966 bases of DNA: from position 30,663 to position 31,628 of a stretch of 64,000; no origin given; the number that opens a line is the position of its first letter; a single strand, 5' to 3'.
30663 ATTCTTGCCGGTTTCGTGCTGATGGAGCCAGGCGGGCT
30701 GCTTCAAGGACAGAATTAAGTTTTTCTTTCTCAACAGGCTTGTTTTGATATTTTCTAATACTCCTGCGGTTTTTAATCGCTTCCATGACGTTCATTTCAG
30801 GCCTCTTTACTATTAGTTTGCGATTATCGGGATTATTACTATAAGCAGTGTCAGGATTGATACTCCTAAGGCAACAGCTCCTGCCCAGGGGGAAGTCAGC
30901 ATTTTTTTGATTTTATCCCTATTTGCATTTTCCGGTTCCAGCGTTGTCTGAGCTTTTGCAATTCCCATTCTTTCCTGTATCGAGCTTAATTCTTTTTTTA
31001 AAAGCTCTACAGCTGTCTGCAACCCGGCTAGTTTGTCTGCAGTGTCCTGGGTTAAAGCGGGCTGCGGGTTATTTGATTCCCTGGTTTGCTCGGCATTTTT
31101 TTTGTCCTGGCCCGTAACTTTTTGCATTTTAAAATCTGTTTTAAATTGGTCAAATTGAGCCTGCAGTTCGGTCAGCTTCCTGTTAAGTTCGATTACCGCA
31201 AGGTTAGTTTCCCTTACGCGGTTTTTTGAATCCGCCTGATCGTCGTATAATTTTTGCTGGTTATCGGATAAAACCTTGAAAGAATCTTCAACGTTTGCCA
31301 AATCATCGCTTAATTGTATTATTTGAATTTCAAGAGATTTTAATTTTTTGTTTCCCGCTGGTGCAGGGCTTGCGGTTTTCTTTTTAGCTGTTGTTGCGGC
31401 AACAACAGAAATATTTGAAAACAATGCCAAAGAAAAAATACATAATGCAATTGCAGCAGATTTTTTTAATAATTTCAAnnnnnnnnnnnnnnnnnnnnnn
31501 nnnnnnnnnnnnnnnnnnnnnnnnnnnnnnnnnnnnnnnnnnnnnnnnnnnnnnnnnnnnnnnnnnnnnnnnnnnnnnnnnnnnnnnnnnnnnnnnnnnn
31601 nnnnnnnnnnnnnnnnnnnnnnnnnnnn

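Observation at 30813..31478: RluD-type pseudouridine synthase carrying an in-frame signal-peptide / coiled-coil / membrane-anchor C-terminal module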

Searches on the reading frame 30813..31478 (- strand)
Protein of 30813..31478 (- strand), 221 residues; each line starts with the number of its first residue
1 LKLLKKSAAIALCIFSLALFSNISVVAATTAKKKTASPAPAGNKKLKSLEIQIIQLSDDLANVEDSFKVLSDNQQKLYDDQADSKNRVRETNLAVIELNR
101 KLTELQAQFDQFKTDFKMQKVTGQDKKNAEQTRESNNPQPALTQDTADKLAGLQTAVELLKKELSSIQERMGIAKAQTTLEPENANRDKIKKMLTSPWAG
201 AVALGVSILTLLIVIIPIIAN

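Call 4: search_protein_families(library=ncbifam, proteins=[window:30813-31478:-], max_evalue=1)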
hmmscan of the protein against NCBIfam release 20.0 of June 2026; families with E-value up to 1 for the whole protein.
window:30813-31478:- (221 aa): 15 families
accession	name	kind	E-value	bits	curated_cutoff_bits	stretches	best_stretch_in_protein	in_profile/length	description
TIGR02168.1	SMC_prok_B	equivalog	0.00029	18.7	567.35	1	43-179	287-815/1181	chromosome segregation protein SMC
TIGR04211.1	SH3_and_anchor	equivalog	0.00036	20.2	65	2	95-214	68-184/198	TIGR04211 family SH3 domain-containing protein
TIGR04527.1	mycoplas_twoTM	subfamily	0.00056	19.7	125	1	2-215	3-204/248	MG_279/MG_280 family protein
TIGR02169.1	SMC_prok_A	equivalog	0.0012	16.6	729.4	1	45-171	289-941/1165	chromosome segregation protein SMC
NF006543.0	PRK09039.1-2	equivalog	0.0027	17.5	305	1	46-178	49-175/350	peptidoglycan -binding protein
NF001216.0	PRK00192.1-2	equivalog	0.028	13.8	353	1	45-157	52-159/275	mannosyl-3-phosphoglycerate phosphatase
NF040788.1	S-lay_SlaB_Mtsph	equivalog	0.046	12.6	700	0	34-108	305-379/416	S-layer protein SlaB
NF010422.0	PRK13848.1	subfamily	0.056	14.1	127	1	98-144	42-88/98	conjugal transfer protein TraC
NF047515.1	SpiroCoCo_C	equivalog_domain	0.13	11.4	125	1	84-192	57-166/313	SpiroCoCo family coiled-coil protein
NF002572.0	PRK02224.1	equivalog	0.17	10.1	1087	1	54-190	498-629/888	DNA double-strand break repair ATPase Rad50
NF046118.1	T4SS_BAB2_0123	subfamily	0.21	11.8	100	1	60-136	46-123/145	BAB2_0123 family type IV secretion system effector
NF045487.1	ASRP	equivalog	0.23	10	300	1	46-164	151-462/593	archaea-specific SMC-related protein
NF045780.1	TrlF_fam_ATP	equivalog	0.35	9.5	350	1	44-182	470-603/944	TrlF family AAA-like ATPase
NF043004.1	CjTranTraC_Agrob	equivalog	0.44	11.3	120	1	102-148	46-92/98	conjugal transfer protein TraC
NF052612.1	sll0565_fam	equivalog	0.71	10.3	50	0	94-166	6-73/106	sll0565 family protein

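Call 11: find_homologous_proteins(query=A2, max_evalue=0.01)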
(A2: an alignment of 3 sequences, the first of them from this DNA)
Query A2 (3 sequences): 8000 candidates shared short words with the query, none scored E <= 0.01.

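Call 17: search_protein_representatives(alignment_id=A2)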
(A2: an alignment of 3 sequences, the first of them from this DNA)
Query: 3 sequences, 220 profile positions. Proteins with E-value up to 0.001 (for the whole library): 35; up to 1e-10: 10; up to 1e-30: 3. The best 35 are listed.
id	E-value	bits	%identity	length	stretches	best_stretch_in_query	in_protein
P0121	2.7e-38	148.1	-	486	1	12-219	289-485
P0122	2.5e-34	135.1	-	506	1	1-216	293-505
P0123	3.0e-33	131.6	-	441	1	1-125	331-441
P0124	2.6e-28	115.4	-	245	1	24-219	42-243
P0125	3.9e-27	111.6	-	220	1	41-219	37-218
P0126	1.4e-26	109.8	-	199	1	26-219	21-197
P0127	1.0e-15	74.2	-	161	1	79-217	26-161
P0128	1.2e-13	67.5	-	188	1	63-216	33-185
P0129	7.3e-13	64.9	-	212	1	10-215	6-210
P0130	2.2e-11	60.1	-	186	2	67-218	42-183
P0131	1.2e-07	47.9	-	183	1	93-216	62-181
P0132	1.6e-07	47.4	-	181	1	38-216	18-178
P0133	2.9e-06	43.4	-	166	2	92-218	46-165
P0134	2.4e-05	40.3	-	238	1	9-219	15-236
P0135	3.3e-05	39.9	-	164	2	92-216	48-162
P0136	5.1e-05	39.3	-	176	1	66-218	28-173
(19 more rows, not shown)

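Call 19: search_protein_families(library=pfam, proteins=[P0124, P0125, P0126, P0127, P0128, P0129, P0130, P0132, P0133, P0136], max_evalue=0.1)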
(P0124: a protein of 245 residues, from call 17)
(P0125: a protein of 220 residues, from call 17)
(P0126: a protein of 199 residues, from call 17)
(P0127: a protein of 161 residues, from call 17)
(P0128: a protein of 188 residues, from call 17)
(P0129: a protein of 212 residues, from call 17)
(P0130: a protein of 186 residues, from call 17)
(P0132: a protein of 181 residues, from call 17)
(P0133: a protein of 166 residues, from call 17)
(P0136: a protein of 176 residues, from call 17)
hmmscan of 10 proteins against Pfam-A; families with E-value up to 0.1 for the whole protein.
P0124 (245 aa): 8 families
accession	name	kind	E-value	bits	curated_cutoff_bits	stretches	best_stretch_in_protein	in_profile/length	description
PF00038.26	Filament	-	0.00014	22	40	1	49-137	195-280/313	Intermediate filament protein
PF10267.14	Tmemb_cc2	-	0.0011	18.7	32.8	1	42-192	148-296/397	Predicted transmembrane and coiled-coil 2 protein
PF14662.11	KASH_CCD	-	0.0018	18.8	43.3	1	38-136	83-181/191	Coiled-coil region of CCDC155 or KASH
PF06818.20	Fez1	-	0.0038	18.2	34.4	1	114-211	32-130/199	Fez1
PF25014.1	NET2A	-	0.0088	16.4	33.1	1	105-192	145-232/235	NET2A-like domain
PF24918.1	NET2A_C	-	0.019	15.3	27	0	110-205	24-122/180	NET2A, C-terminal domain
PF12761.13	End3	-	0.075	13.7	25.2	0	54-88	71-105/115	Actin cytoskeleton-regulatory complex protein END3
PF00261.25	Tropomyosin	-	0.076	12.9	38.6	0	75-183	3-111/242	Tropomyosin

P0125 (220 aa): 13 families
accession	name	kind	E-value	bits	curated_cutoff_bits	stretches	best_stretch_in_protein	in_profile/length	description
PF19220.6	Rod_CreS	-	0.00044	19.8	100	1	30-197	10-173/359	Crescentin, rod domain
PF00261.25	Tropomyosin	-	0.0016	18.4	38.6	1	51-153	3-105/242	Tropomyosin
PF15960.10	DUF4763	-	0.0016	18.2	30.1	1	34-102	79-147/236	Domain of unknown function (DUF4763)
PF25762.1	HAUS1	-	0.002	18.4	40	1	31-117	112-198/236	HAUS augmin-like complex subunit 1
PF20270.3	CATRA-C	-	0.0033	18.6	24.6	1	60-152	35-132/137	CASPASE and TPR Repeat-Associated C-terminal domain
PF24151.2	ArlX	-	0.011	15.7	28.7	1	5-73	35-101/229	ArlX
PF05377.16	FlaC_arch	-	0.013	16.3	27.8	1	47-78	7-38/55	Flagella accessory protein C (FlaC)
PF08227.16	DASH_Hsk3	-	0.017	16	24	0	56-78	4-26/45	DASH complex subunit Hsk3 like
PF11559.13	ADIP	-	0.036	14.6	34.3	0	42-111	54-123/151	Afadin- and alpha -actinin-Binding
PF04253.20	TFR_dimer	-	0.042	14.2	27.1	1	49-104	3-56/121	Transferrin receptor-like dimerisation domain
PF13863.11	DUF4200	-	0.043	14.6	29.7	0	36-111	20-95/119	Domain of unknown function (DUF4200)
PF04791.21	LMBR1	-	0.06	12.6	31.9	1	42-206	193-350/510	LMBR1-like membrane protein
PF16526.10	CLZ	-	0.064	14.1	26.7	1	127-167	13-53/71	C-terminal leucine zipper domain of cyclic nucleotide-gated channels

P0126 (199 aa): 9 families
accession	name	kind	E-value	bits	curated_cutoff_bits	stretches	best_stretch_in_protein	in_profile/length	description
PF05531.17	NPV_P10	-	0.0029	18.5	29.8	0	47-98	9-59/75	Nucleopolyhedrovirus P10 protein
PF10473.14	CENP-F_leu_zip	-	0.0035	17.8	34.5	1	34-101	19-84/140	Leucine-rich repeats of kinetochore protein Cenp-F/LEK1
PF04778.17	LMP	-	0.018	15.4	26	1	42-101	10-70/158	LMP repeated region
PF24580.1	DUF7607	-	0.027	15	27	0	65-104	37-76/110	Domain of unknown function (DUF7607)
PF11559.13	ADIP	-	0.03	14.8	34.3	0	36-102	56-122/151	Afadin- and alpha -actinin-Binding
PF04108.17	ATG17_like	-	0.039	13.9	43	1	40-148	138-243/355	Autophagy protein ATG17-like domain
PF08614.16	ATG16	-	0.047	14.3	33.7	0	26-98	62-133/200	Autophagy protein 16 (ATG16)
PF01442.23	Apolipoprotein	-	0.058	13.5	90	1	16-85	7-77/190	Apolipoprotein A1/A4/E domain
PF21563.3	Mcp40H-20_sensor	-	0.095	13.4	27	0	121-170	3-50/112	Methyl-accepting chemotaxis sensory transducer, class 40H, sensor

P0127 (161 aa): 10 families
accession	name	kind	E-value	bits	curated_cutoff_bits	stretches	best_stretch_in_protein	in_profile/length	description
PF06818.20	Fez1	-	0.0014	19.6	34.4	1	25-135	25-135/199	Fez1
PF10498.14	IFT57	-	0.0033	16.9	40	1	31-102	282-355/360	Intra-flagellar transport protein 57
PF07888.16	CALCOCO1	-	0.0034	16.8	36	1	24-134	66-177/496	Calcium binding and coiled-coil domain (CALCOCO1) like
PF05478.16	Prominin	-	0.0098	14.5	34.3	1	35-142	243-354/799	Prominin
PF18548.6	MetOD2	-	0.026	14.9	30.6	1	41-70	57-86/88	Metanogen output domain 2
PF02601.20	Exonuc_VII_L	-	0.034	14.1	35.9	1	30-139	168-267/315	Exonuclease VII, large subunit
PF13334.11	DUF4094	-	0.042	14.7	24.5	0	23-62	47-85/90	Domain of unknown function (DUF4094)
PF05557.18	MAD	-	0.045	12.6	30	1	23-139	50-166/661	Mitotic checkpoint protein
PF08614.16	ATG16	-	0.07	13.7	33.7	1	26-131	68-177/200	Autophagy protein 16 (ATG16)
PF05531.17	NPV_P10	-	0.079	13.9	29.8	0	39-75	12-51/75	Nucleopolyhedrovirus P10 protein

P0128 (188 aa): 30 families (the best 25 are shown)
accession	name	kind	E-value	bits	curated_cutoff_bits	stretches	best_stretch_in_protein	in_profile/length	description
PF05531.17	NPV_P10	-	7.7e-06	26.7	29.8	1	30-77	13-60/75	Nucleopolyhedrovirus P10 protein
PF18595.6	Nuf2_DHR10-like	-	0.00018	22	28.4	1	31-96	29-94/117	Nuf2, DHR10-like domain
PF16888.10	YwqH-like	-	0.00089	19.9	33.7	0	70-116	7-53/123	YwqH-like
PF03148.19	Tektin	-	0.001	18.3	34.3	1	48-112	239-304/383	Tektin family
PF14282.11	FlxA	-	0.0025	18.3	26.3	1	73-160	10-90/101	FlxA-like protein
PF12795.12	MscS_porin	-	0.0027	17.8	34.4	1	24-131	47-161/238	Mechanosensitive ion channel porin domain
PF02403.27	Seryl_tRNA_N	-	0.0056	17.4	28.2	1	33-90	48-105/108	Seryl-tRNA synthetase N-terminal domain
PF10805.13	DUF2730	-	0.0062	17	24.9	1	37-96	35-93/102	Protein of unknown function (DUF2730)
PF11932.13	DUF3450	-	0.0069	16.1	32.6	1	21-93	23-92/241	Protein of unknown function (DUF3450)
PF14362.11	DUF4407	-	0.0072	16.1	31.3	1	29-148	124-238/297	Domain of unknown function (DUF4407)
PF08614.16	ATG16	-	0.0076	16.9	33.7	1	27-98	66-141/200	Autophagy protein 16 (ATG16)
PF02090.21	SPAM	-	0.0093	16.3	35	1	57-152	17-111/142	Salmonella surface presentation of antigen gene type M protein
PF16326.10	ABC_tran_CTD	-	0.0097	16.6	32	1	33-77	13-59/69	ABC transporter C-terminal domain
PF17060.10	MPS2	-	0.013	15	28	1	32-140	105-206/395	Monopolar spindle protein 2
PF04102.17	SlyX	-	0.021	15.9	30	0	56-97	7-48/67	SlyX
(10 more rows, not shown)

P0129 (212 aa): 34 families (the best 25 are shown)
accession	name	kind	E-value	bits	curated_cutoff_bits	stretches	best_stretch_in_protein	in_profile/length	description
PF04102.17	SlyX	-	6.7e-05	23.9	30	1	69-122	3-56/67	SlyX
PF07889.17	DUF1664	-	0.00011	22.6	34.6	1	31-126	34-123/124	Protein of unknown function (DUF1664)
PF12795.12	MscS_porin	-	0.00022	21.4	34.4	1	22-164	35-173/238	Mechanosensitive ion channel porin domain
PF06419.17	COG6_N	-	0.00051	20.6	27.4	1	66-127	30-91/114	Conserved oligomeric complex COG6, N-terminal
PF04513.17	Baculo_PEP_C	-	0.00062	20.3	38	1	36-142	36-137/140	Baculovirus polyhedron envelope protein, PEP, C terminus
PF14282.11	FlxA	-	0.0013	19.2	26.3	1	26-88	5-68/101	FlxA-like protein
PF25764.1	KIF21A_4th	-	0.0013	18.9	33.1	1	25-101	49-129/183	KIF21A-like domain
PF10046.14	BLOC1_2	-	0.0034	18.2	33.4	1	27-91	23-87/96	Biogenesis of lysosome-related organelles complex-1 subunit 2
PF14942.11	Muted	-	0.0036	18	26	1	77-172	40-131/146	Organelle biogenesis, Muted-like protein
PF11559.13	ADIP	-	0.0038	17.7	34.3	0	27-125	26-115/151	Afadin- and alpha -actinin-Binding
PF02996.22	Prefoldin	-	0.0065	16.8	23.2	0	38-61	84-107/120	Prefoldin subunit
PF06705.16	SF-assemblin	-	0.0067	16.3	30.6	1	44-163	61-180/247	SF-assemblin/beta giardin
PF19220.6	Rod_CreS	-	0.0091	15.5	100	1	42-162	17-140/359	Crescentin, rod domain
PF05377.16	FlaC_arch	-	0.0099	16.7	27.8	0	38-57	14-33/55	Flagella accessory protein C (FlaC)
PF16326.10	ABC_tran_CTD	-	0.011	16.4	32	1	38-87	8-59/69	ABC transporter C-terminal domain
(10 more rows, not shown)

P0130 (186 aa): 30 families (the best 25 are shown)
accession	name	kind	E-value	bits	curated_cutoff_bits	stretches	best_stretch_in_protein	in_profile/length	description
PF06698.16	DUF1192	-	4.9e-05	23.8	25.5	1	41-75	21-54/58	Protein of unknown function (DUF1192)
PF04977.20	DivIC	-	0.00032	20.9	28.9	0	10-62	1-53/80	Septum formation initiator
PF04799.18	Fzo_mitofusin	-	0.001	19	27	0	115-152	112-149/161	fzo-like conserved region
PF07889.17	DUF1664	-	0.0052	17.3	34.6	1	43-104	62-120/124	Protein of unknown function (DUF1664)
PF05557.18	MAD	-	0.0052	15.7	30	1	45-138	378-464/661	Mitotic checkpoint protein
PF05377.16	FlaC_arch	-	0.0085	16.9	27.8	0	65-106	1-42/55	Flagella accessory protein C (FlaC)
PF10498.14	IFT57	-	0.0097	15.3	40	1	47-139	272-354/360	Intra-flagellar transport protein 57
PF25764.1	KIF21A_4th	-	0.011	15.8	33.1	1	56-151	13-90/183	KIF21A-like domain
PF14257.11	DUF4349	-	0.011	15.5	27.7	0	114-183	121-196/213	Domain of unknown function (DUF4349)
PF12761.13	End3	-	0.014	16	25.2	0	56-100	60-103/115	Actin cytoskeleton-regulatory complex protein END3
PF08202.16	MIS13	-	0.019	14.7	23.5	1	27-142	145-254/300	Mis12-Mtw1 protein family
PF03233.18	Cauli_AT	-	0.021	15.2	24.8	1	27-88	98-159/163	Aphid transmission protein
PF11599.14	AviRa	-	0.028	14.3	25.7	1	44-161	104-226/232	RRNA methyltransferase AviRa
PF16326.10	ABC_tran_CTD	-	0.029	15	32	0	42-88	10-58/69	ABC transporter C-terminal domain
PF09321.15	DUF1978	-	0.03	14.1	25.4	1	54-106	186-237/244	Domain of unknown function (DUF1978)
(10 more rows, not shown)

P0132 (181 aa): 61 families (the best 25 are shown)
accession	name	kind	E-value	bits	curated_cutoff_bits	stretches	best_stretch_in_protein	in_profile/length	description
PF08614.16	ATG16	-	6.7e-05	23.6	33.7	1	24-91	69-140/200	Autophagy protein 16 (ATG16)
PF24319.2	DUF7491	-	0.00015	22.4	30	1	24-92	23-88/90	Coiled-coil region of unknown function (DUF7491)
PF04102.17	SlyX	-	0.00055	21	30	0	50-100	7-57/67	SlyX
PF25764.1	KIF21A_4th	-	0.00069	19.8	33.1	1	22-131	14-123/183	KIF21A-like domain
PF05615.18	THOC7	-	0.00078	20.2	28.7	1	15-93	29-106/136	Tho complex subunit 7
PF10805.13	DUF2730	-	0.0017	18.8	24.9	1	9-88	13-91/102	Protein of unknown function (DUF2730)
PF05377.16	FlaC_arch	-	0.0019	19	27.8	0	110-134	5-29/55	Flagella accessory protein C (FlaC)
PF06785.16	UPF0242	-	0.0021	18.6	33.5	1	27-134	65-172/194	Uncharacterised protein family (UPF0242) N-terminus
PF14257.11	DUF4349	-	0.0022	17.8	27.7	0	108-177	118-193/213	Domain of unknown function (DUF4349)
PF12325.13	TMF_TATA_bd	-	0.0023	18.5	29.1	0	100-139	7-46/115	TATA element modulatory factor 1 TATA binding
PF18175.6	HU-CCDC81_bac_2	-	0.0026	18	35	0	22-53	10-41/70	CCDC81-like prokaryotic HU domain 2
PF16326.10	ABC_tran_CTD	-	0.0029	18.2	32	0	46-93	8-60/69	ABC transporter C-terminal domain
PF20379.3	DUF6674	-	0.0044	17.1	28.5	1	54-133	16-87/251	Family of unknown function (DUF6674)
PF04012.17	PspA_IM30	-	0.0052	16.8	33.9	1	37-131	92-181/220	PspA/IM30 family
PF00038.26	Filament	-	0.0054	16.8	40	1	46-132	196-283/313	Intermediate filament protein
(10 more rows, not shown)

P0133 (166 aa): 10 families
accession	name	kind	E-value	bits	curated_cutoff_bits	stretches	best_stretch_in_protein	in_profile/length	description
PF10779.14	XhlA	-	0.0096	16.5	34.7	0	58-90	4-36/67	Haemolysin XhlA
PF16526.10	CLZ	-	0.012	16.4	26.7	0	96-117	28-49/71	C-terminal leucine zipper domain of cyclic nucleotide-gated channels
PF24319.2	DUF7491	-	0.019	15.6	30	0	74-121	2-50/90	Coiled-coil region of unknown function (DUF7491)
PF04108.17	ATG17_like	-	0.033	14.1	43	1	46-127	125-201/355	Autophagy protein ATG17-like domain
PF16888.10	YwqH-like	-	0.036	14.8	33.7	0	94-127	83-116/123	YwqH-like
PF19220.6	Rod_CreS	-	0.054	13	100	1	21-120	170-269/359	Crescentin, rod domain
PF10473.14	CENP-F_leu_zip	-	0.057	13.9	34.5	0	56-125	22-85/140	Leucine-rich repeats of kinetochore protein Cenp-F/LEK1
PF21773.2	ODAD1_CC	-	0.059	12.9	27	1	53-128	193-266/287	ODAD1 central coiled coil region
PF11932.13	DUF3450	-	0.068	12.9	32.6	1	9-103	3-96/241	Protein of unknown function (DUF3450)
PF01920.25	Prefoldin_2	-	0.081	13.3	27.6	0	49-90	60-101/106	Prefoldin subunit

P0136 (176 aa): 7 families
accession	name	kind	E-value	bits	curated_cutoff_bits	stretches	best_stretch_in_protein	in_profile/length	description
PF14282.11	FlxA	-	0.0059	17.1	26.3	0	68-141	13-81/101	FlxA-like protein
PF25450.1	Rab11-FIP3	-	0.027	15.2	31.9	1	26-96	53-120/125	Rab11-FIP3-like domain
PF08614.16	ATG16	-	0.055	14.1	33.7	0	21-100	75-151/200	Autophagy protein 16 (ATG16)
PF01496.24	V_ATPase_I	-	0.058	11.8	30.7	1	29-147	32-141/815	V-type ATPase 116kDa subunit family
PF18595.6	Nuf2_DHR10-like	-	0.063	13.8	28.4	0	39-131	7-100/117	Nuf2, DHR10-like domain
PF16888.10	YwqH-like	-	0.074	13.8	33.7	0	27-129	3-108/123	YwqH-like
PF24918.1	NET2A_C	-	0.088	13.1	27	0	71-150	26-103/180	NET2A, C-terminal domain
